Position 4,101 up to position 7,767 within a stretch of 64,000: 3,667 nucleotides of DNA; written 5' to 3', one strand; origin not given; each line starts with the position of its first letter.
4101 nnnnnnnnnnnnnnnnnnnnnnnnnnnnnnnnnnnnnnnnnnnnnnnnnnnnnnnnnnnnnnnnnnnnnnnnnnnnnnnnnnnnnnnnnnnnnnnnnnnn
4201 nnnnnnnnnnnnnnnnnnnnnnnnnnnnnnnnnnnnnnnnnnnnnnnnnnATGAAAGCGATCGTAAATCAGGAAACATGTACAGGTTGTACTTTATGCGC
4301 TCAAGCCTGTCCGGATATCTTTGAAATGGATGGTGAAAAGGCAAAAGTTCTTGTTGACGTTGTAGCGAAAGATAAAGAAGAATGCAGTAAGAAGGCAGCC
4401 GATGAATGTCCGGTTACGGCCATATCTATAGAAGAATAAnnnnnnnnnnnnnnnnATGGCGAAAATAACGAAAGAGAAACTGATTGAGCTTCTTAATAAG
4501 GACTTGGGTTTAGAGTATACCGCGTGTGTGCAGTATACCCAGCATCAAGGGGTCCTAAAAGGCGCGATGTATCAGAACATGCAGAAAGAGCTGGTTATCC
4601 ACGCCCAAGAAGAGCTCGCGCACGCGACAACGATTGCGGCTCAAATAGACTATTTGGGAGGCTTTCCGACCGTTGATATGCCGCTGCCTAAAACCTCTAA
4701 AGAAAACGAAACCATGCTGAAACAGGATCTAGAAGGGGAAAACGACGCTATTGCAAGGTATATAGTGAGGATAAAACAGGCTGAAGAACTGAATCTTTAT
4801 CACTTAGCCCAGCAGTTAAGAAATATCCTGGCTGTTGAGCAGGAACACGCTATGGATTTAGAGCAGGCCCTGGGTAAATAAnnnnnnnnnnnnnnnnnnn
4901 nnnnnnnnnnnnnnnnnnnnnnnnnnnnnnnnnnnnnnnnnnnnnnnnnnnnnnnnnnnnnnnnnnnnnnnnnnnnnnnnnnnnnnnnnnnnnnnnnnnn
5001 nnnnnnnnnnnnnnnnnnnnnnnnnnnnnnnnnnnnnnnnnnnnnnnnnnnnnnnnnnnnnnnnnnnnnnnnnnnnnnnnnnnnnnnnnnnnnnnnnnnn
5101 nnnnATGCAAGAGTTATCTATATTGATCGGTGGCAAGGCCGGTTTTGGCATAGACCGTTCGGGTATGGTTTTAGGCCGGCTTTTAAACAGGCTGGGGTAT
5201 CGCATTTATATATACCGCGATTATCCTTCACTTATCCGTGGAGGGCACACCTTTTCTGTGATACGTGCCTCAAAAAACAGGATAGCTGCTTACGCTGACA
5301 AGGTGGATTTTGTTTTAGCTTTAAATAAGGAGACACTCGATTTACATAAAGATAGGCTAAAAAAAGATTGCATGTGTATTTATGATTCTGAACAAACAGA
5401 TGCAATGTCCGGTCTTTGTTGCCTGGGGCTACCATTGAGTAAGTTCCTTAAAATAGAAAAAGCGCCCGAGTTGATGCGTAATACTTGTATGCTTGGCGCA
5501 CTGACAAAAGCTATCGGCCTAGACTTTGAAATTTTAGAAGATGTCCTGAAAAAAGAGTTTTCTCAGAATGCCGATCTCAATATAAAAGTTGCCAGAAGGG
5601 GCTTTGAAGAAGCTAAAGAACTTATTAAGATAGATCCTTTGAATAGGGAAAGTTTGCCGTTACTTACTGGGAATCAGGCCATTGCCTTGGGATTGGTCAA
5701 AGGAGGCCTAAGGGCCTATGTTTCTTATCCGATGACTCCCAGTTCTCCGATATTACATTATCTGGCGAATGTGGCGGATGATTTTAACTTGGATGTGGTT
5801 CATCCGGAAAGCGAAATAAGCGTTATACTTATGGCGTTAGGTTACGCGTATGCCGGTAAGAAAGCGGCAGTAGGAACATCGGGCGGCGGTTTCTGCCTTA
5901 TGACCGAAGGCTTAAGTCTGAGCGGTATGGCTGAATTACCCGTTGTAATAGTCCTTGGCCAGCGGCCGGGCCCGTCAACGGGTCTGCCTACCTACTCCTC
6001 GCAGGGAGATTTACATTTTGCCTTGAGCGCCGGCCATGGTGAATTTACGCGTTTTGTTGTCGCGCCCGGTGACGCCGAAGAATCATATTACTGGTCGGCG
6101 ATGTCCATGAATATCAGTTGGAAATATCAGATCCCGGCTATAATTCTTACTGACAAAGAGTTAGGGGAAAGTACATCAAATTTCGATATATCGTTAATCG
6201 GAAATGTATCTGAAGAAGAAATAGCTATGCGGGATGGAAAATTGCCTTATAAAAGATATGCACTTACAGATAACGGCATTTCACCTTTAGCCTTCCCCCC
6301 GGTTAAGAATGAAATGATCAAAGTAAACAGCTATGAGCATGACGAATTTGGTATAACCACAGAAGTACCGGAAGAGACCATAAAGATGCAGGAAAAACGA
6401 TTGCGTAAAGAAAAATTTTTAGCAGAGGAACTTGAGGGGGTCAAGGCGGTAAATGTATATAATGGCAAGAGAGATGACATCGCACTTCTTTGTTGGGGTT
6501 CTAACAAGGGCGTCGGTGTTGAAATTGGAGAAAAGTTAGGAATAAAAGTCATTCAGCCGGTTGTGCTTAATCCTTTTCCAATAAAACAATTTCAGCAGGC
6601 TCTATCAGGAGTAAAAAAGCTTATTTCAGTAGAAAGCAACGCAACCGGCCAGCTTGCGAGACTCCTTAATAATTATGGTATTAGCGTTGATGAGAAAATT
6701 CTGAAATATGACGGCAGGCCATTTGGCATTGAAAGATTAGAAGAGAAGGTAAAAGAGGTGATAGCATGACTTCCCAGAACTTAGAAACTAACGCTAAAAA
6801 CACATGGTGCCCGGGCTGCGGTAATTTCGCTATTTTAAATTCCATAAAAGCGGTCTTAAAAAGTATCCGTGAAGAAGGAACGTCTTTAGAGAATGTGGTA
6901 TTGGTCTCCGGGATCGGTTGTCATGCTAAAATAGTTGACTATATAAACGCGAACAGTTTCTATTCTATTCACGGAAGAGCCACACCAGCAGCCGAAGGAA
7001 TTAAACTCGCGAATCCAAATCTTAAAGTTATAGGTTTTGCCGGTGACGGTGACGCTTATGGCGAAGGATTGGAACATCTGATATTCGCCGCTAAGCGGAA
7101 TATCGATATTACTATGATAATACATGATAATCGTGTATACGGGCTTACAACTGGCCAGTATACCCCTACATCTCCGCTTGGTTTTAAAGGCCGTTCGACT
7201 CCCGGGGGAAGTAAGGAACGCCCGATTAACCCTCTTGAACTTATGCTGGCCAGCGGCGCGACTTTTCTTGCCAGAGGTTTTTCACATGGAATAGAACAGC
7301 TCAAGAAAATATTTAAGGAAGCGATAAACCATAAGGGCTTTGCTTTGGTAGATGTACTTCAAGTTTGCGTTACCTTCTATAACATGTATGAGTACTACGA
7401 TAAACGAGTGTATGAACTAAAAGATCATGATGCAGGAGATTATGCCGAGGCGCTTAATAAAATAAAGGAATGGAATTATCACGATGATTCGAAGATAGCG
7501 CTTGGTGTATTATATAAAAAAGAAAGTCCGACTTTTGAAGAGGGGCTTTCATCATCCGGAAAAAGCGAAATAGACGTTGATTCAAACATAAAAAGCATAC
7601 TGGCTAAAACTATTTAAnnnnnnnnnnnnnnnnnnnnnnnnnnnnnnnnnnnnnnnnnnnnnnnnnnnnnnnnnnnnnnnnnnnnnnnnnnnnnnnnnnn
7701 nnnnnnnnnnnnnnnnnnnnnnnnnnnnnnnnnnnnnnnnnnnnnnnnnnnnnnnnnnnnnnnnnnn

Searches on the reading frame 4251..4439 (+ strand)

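Call 3: search_protein_families(library=pfam, proteins=[window:4251-4439:+], max_evalue=0.01)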
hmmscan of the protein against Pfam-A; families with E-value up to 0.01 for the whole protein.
window:4251-4439:+ (62 aa): 12 families
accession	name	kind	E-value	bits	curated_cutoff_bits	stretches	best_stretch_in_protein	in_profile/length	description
PF13459.11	Fer4_15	-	7.6e-14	52.6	22.4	1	5-60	3-66/66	4Fe-4S single cluster domain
PF13370.11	Fer4_13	-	9.3e-14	52.3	24.5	1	5-59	1-57/58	4Fe-4S single cluster domain of Ferredoxin I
PF12797.12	Fer4_2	-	6.6e-06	26.2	24.5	1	3-21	3-21/22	4Fe-4S binding domain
PF00037.32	Fer4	-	1.2e-05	25.4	21.1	1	4-21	2-19/24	4Fe-4S binding domain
PF14697.11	Fer4_21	-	4.6e-05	23.9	35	1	3-59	1-58/59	4Fe-4S dicluster domain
PF13237.11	Fer4_10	-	0.0001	22.6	25.5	1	4-46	3-43/53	4Fe-4S dicluster domain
PF12837.12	Fer4_6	-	0.00012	22.3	25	1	4-21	3-20/24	4Fe-4S binding domain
PF13187.11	Fer4_9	-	0.00065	20.1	27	1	10-56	2-50/52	4Fe-4S dicluster domain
PF13534.11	Fer4_17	-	0.00076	20.4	22.2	1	10-53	2-46/61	4Fe-4S dicluster domain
PF25160.1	LdpA_Fe-S-bd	-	0.00083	19.5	27.6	0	5-21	23-39/49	LdpA Fe-S cluster-binding domain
PF12800.12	Fer4_4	-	0.0015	19.1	24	1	8-21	2-15/17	4Fe-4S binding domain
PF12838.12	Fer4_7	-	0.0029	18.5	27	1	4-21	32-49/52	4Fe-4S dicluster domain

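Call 4: search_protein_families(library=ncbifam, proteins=[window:4251-4439:+], max_evalue=0.01)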
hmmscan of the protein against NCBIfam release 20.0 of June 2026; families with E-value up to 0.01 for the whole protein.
window:4251-4439:+ (62 aa): 30 families (the best 25 are shown)
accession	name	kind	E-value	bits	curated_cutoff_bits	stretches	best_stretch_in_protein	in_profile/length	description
NF040864.1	HgcB_ferredoxin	equivalog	3.2e-06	26.9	99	1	5-61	11-64/93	mercury methylation ferredoxin HgcB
NF005503.0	PRK07118.1-2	equivalog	1.3e-05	24.6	252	1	4-59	163-216/292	RnfABCDGE type electron transport complex subunit B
TIGR01944.1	rnfB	subfamily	2.8e-05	23.8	68.7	1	2-61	107-163/190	RnfABCDGE type electron transport complex subunit B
NF005504.0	PRK07118.1-3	equivalog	4.8e-05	22.9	437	1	4-53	167-220/293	Fe-S cluster domain-containing protein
TIGR03048.1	PS_I_psaC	equivalog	5.1e-05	23.4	130.65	1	7-60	7-64/80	photosystem I iron-sulfur center protein PsaC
NF041836.1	rnfB_Methano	equivalog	8.1e-05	22.2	445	1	4-52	167-216/265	Rnf electron transport complex subunit RnfB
TIGR02179.1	PorD_KorD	subfamily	9.6e-05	22.4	60.05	1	1-61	18-75/78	2-oxoacid:acceptor oxidoreductase, delta subunit, pyruvate/2-ketoisovalerate family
NF003475.0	PRK05113.1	equivalog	0.00012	22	203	1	3-61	108-163/190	electron transport complex subunit RsxB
NF005415.0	PRK06991.1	equivalog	0.00023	20.9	281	1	3-59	80-133/284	electron transport complex subunit RsxB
NF006221.0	PRK08348.1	subfamily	0.00045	19.9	124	1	4-60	40-94/136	NADH-plastoquinone oxidoreductase subunit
TIGR01971.1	NuoI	subfamily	0.00049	19.7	113.05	1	6-60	40-100/121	NADH-quinone oxidoreductase, chain I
NF058577.1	FdxA_fam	equivalog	0.00059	20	65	0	3-21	31-49/52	4Fe-4S ferredoxin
NF007205.0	PRK09626.1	equivalog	0.0006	19.8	93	1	4-60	13-73/105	2-oxoglutarate-acceptor oxidoreductase subunit OorD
NF005505.0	PRK07118.1-4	equivalog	0.00076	19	378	1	4-51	167-215/265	Fe-S cluster domain-containing protein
NF040684.1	PorD_Arch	equivalog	0.001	19.1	120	1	1-60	25-81/85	pyruvate synthase subunit PorD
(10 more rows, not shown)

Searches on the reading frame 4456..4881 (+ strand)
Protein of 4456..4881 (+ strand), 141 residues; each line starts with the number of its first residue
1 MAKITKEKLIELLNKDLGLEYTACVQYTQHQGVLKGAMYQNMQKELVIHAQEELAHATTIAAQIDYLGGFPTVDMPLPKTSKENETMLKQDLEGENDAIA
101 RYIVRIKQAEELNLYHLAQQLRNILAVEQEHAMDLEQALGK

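Call 3: search_protein_families(library=pfam, proteins=[window:4456-4881:+], max_evalue=0.01)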
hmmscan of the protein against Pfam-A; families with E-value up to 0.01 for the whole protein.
window:4456-4881:+ (141 aa): 1 family
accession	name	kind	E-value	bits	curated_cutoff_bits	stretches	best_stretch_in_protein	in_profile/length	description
PF00210.30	Ferritin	-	1.4e-19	70.9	24.5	1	10-141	1-138/142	Ferritin-like domain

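Call 4: search_protein_families(library=ncbifam, proteins=[window:4456-4881:+], max_evalue=0.01)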
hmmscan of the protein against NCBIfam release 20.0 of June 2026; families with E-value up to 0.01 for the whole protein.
window:4456-4881:+ (141 aa): 10 families
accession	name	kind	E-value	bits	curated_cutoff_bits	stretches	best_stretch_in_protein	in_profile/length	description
NF041388.1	DNAstvprot_Halo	equivalog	1.4e-08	34.9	170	1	6-139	21-164/171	DNA starvation/stationary phase protection protein DpsA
TIGR00754.1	bfr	equivalog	7.3e-08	32.6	125.55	1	7-137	5-136/157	bacterioferritin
NF058679.1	EncB_fam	subfamily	5.9e-05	23.1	90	0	81-136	18-70/117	encapsulin nanocompartment ferritin-likeEncB family encapsulin nanocompartment ferritin-like cargo protein cargo protein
NF045767.1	RuberyRbr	equivalog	0.00029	20.9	200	1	12-133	12-136/194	rubrerythrin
NF009990.0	PRK13456.1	equivalog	0.0015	18.1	158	0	4-131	18-156/188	DNA protection protein DPS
NF040955.1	Arch_DPS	equivalog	0.0017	18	250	0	4-131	13-151/177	DNA protection during starvation protein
NF052461.1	DNAProtecDpsACyan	equivalog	0.0019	17.9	300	0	7-134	26-163/176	DNA starvation/stress protection protein DpsA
NF008675.0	PRK11688.1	equivalog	0.0045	16.8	107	1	37-92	42-97/156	thioesterase family protein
NF007638.0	PRK10304.1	equivalog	0.0054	16.7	178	1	6-74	3-71/165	non-heme ferritin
TIGR04535.1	ferrit_encaps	subfamily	0.0069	16.4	125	0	81-135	12-62/114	encapsulin-associated ferritin-like protein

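Call 49: search_solved_structures(query=window:4456-4881:+, max_evalue=0.001)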
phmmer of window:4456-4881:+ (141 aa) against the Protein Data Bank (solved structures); distinct sequences matched with E-value up to 0.001: 38.
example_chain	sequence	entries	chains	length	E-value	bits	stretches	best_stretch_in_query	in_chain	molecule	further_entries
2qqy_A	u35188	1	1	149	3.7e-14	56.3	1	7-139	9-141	Sigma B operon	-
9qq4_A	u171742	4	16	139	8.8e-11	45.4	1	7-133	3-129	Bacterioferritin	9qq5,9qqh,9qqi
9gzu_A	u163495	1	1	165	3.8e-10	43.3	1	7-137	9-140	Bacterioferritin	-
9viw_A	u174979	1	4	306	3.8e-10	43.3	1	6-136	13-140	Bacterioferritin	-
3fvb_A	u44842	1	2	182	4.9e-10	43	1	7-137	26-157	Bacterioferritin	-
8sqo_A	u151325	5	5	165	5.5e-10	42.8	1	7-137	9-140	Bacterioferritin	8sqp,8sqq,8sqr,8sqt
2vzb_A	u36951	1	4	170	7e-10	42.5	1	3-138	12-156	PUTATIVE BACTERIOFERRITIN-RELATED PROTEIN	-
4am2_A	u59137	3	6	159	1.5e-08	38.1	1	7-134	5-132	BACTERIOFERRITIN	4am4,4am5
3gvy_A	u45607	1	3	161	2.1e-06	31.2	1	8-136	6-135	Bacterioferritin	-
1jgc_A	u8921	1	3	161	3.5e-06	30.5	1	8-105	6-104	bacterioferritin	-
1nf4_A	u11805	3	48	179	5.6e-06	29.9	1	6-133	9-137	bacterioferritin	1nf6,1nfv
4tof_A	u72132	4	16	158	2.6e-05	27.7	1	7-140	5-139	Bacterioferritin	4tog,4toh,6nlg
5d8s_A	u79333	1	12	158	2.7e-05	27.7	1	7-140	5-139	Ferroxidase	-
8w1d_A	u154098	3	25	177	3e-05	27.5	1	6-137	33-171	DPS-LIKE PROTEIN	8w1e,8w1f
4tob_A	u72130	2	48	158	4e-05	27.1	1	7-140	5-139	Bacterioferritin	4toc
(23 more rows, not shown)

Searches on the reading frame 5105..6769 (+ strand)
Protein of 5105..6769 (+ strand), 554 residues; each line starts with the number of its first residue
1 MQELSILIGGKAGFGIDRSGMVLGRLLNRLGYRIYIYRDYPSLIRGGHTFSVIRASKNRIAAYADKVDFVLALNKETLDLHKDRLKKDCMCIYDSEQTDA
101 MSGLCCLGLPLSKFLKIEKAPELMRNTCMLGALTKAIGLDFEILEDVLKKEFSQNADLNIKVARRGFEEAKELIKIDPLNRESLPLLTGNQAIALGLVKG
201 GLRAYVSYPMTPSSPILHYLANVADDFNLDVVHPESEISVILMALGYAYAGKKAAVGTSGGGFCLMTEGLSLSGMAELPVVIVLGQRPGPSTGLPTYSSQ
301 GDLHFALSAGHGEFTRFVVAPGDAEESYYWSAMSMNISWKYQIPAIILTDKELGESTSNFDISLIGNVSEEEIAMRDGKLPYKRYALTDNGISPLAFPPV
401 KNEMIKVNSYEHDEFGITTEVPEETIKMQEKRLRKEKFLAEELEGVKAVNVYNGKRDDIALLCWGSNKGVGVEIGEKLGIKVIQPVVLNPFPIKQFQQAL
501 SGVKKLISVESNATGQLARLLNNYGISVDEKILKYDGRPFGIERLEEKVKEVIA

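Call 68: search_protein_families(library=pfam, proteins=[window:5105-6769:+], max_evalue=0.0001)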
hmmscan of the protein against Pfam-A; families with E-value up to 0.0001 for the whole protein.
window:5105-6769:+ (554 aa): 3 families
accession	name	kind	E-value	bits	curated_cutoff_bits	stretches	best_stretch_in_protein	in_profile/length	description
PF01855.24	POR_N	-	5e-46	157.7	27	1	198-428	4-228/231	Pyruvate flavodoxin/ferredoxin oxidoreductase, thiamine diP-bdg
PF01558.24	POR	-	1.6e-30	107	27.4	1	13-168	2-173/173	Pyruvate ferredoxin/flavodoxin oxidoreductase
PF02776.23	TPP_enzyme_N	-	1.8e-07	31.4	26.8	1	188-297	2-108/119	Thiamine pyrophosphate enzyme, N-terminal TPP binding domain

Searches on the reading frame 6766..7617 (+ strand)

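Call 68: search_protein_families(library=pfam, proteins=[window:6766-7617:+], max_evalue=0.0001)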
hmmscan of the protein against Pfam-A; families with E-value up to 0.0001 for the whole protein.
window:6766-7617:+ (283 aa): 2 families
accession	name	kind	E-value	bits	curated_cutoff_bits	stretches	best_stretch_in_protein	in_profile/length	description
PF02775.26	TPP_enzyme_C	-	8.6e-31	107.2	21.9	1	50-197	2-151/151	Thiamine pyrophosphate enzyme, C-terminal TPP binding domain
PF12367.13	PFO_beta_C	-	8.7e-14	51.8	24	1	201-262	1-62/66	Pyruvate ferredoxin oxidoreductase beta subunit C terminal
